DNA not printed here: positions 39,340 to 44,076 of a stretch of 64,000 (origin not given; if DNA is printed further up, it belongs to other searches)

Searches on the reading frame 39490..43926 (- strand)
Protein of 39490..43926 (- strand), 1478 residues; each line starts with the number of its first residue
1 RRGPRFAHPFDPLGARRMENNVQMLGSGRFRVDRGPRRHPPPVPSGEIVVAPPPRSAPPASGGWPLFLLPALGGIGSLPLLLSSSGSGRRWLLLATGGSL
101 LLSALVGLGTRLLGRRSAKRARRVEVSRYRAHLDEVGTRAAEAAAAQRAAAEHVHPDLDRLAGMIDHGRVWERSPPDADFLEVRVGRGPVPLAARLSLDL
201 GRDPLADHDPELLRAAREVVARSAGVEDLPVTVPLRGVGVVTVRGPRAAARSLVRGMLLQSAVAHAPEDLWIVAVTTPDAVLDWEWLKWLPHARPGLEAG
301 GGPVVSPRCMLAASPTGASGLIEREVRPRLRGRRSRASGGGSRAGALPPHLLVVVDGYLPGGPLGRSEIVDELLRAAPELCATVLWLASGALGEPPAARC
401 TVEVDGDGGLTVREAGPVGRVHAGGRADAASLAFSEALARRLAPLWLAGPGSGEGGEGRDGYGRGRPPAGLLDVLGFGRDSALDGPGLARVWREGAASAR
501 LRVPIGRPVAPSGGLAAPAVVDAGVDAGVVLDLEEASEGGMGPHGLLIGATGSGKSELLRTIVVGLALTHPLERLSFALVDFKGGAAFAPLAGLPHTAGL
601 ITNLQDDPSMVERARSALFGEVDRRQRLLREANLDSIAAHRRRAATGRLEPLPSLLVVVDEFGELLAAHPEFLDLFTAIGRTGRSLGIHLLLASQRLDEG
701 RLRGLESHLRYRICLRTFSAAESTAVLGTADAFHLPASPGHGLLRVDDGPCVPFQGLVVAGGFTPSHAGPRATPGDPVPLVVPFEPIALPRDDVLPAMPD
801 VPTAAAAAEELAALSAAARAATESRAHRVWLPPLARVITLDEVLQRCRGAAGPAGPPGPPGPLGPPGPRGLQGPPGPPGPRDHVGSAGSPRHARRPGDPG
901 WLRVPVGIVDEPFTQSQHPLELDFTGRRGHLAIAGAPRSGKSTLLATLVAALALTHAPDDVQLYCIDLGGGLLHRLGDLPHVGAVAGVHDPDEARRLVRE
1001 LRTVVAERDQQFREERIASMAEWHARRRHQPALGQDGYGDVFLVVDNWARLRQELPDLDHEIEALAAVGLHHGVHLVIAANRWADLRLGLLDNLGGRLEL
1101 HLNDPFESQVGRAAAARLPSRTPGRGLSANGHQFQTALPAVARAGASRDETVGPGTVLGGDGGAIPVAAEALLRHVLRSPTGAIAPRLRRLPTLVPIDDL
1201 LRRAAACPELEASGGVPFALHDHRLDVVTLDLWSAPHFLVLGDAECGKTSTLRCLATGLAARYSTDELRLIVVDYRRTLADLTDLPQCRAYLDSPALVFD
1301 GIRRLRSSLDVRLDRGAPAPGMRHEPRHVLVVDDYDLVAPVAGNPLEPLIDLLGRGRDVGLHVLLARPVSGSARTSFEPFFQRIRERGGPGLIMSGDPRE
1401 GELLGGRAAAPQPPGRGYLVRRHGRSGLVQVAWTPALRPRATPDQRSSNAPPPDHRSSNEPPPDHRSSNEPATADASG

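Call 61: search_protein_families(library=pfam, proteins=[window:39490-43926:-], max_evalue=0.00001)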
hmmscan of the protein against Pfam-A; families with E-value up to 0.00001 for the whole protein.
window:39490-43926:- (1478 aa): 5 families
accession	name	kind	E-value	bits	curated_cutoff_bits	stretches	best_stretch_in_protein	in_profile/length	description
PF01580.24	FtsK_SpoIIIE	-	3.7e-82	275.5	24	3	903-1133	14-212/221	FtsK/SpoIIIE family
PF13401.12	AAA_22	-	3.3e-11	44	27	0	927-1084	4-126/130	AAA domain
PF13191.12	AAA_16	-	1.6e-08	35.7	32.6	0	533-684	16-160/167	AAA ATPase domain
PF05729.18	NACHT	-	1.2e-06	28.9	26.7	0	546-573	4-31/167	NACHT domain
PF13555.12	AAA_29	-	9.6e-06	25.7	27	0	927-950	21-44/61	P-loop containing region of AAA domain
